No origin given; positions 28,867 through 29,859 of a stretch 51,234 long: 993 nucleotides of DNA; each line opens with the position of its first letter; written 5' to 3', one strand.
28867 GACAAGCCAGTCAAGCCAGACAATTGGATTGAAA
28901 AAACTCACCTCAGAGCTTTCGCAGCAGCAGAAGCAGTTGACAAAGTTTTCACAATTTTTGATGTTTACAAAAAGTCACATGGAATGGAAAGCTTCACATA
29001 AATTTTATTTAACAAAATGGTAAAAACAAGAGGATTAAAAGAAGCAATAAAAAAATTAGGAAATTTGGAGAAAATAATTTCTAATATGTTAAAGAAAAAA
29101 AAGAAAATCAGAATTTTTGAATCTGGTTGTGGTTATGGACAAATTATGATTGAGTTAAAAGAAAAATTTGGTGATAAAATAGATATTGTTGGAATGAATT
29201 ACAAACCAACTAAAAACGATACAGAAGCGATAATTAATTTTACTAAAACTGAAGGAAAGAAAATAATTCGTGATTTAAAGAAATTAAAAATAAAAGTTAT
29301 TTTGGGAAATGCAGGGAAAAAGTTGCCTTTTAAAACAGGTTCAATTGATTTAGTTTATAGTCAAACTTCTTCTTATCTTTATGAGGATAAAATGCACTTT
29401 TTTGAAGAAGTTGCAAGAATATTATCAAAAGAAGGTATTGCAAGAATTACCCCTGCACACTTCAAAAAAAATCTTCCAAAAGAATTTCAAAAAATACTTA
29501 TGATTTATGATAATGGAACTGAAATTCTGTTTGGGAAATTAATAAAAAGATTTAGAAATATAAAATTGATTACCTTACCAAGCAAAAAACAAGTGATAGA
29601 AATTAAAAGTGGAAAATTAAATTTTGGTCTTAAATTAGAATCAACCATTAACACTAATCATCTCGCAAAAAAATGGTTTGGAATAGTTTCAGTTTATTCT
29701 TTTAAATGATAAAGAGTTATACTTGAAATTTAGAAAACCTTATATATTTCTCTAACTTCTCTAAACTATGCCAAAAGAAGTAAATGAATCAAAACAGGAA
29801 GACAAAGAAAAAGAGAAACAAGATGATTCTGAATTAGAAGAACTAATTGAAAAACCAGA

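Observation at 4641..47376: Mosaic family of short GC-rich repeat modules found both between genes and in frame inside genes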

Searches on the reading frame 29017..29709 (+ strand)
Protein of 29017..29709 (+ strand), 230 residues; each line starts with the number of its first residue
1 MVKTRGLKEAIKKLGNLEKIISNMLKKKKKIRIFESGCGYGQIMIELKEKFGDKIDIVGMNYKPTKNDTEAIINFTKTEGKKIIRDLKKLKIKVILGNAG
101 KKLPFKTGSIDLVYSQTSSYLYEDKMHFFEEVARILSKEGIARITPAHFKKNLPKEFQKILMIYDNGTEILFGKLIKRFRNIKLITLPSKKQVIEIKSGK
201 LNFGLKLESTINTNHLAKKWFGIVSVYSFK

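Call 63: search_protein_families(library=pfam, proteins=[window:29017-29709:+], max_evalue=0.001)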
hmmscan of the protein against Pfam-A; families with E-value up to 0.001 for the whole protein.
window:29017-29709:+ (230 aa): 4 families
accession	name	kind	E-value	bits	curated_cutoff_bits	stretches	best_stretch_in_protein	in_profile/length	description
PF08241.18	Methyltransf_11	-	1.8e-09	38.6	21.2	1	35-142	2-93/95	Methyltransferase domain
PF13847.12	Methyltransf_31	-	2.2e-09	37.6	27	1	28-159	2-124/145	Methyltransferase domain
PF13649.12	Methyltransf_25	-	1.3e-08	35.9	27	1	33-140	1-97/97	Methyltransferase domain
PF05148.21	Methyltransf_8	-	1.4e-05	25.5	27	0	70-147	83-159/219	Hypothetical methyltransferase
